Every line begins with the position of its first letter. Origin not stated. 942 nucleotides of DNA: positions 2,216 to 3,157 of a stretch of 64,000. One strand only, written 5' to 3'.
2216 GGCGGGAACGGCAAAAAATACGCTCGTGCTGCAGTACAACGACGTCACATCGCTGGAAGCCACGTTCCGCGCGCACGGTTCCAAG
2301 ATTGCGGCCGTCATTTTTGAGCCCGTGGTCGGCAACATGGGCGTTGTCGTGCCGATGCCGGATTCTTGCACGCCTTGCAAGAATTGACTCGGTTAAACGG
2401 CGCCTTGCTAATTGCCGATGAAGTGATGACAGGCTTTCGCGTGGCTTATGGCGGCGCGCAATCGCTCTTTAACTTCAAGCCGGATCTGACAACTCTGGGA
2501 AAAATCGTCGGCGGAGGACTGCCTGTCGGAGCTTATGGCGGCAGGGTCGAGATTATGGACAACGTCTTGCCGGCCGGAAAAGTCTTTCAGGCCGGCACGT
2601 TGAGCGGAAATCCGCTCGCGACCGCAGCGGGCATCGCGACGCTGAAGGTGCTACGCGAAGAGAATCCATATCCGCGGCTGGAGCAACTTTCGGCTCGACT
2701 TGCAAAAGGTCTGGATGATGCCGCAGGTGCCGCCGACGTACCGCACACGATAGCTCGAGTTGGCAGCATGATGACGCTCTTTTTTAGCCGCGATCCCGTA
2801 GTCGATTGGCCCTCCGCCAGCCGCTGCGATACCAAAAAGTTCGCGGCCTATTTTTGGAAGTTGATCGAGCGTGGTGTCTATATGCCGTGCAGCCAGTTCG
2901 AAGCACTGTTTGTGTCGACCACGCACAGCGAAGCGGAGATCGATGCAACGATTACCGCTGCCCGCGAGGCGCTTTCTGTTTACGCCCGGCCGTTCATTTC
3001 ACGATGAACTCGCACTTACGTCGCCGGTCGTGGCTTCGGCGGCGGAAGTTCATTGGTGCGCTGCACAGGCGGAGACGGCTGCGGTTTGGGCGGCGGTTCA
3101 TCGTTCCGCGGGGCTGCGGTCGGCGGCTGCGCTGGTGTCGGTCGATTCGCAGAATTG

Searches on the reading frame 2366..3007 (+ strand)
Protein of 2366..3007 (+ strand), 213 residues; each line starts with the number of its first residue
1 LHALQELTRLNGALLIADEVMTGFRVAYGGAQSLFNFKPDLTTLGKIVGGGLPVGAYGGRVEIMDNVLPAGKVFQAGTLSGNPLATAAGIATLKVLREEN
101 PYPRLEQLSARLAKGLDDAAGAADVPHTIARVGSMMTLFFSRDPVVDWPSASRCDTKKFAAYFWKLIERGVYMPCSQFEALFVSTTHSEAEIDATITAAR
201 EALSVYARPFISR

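Call 64: search_protein_families(library=pfam, proteins=[window:2366-3007:+], max_evalue=0.001)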
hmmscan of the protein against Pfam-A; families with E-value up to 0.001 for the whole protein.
window:2366-3007:+ (213 aa): 1 family
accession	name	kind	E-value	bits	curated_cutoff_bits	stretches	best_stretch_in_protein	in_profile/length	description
PF00202.27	Aminotran_3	-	6.1e-28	98.1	30.5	1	2-193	214-393/403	Aminotransferase class-III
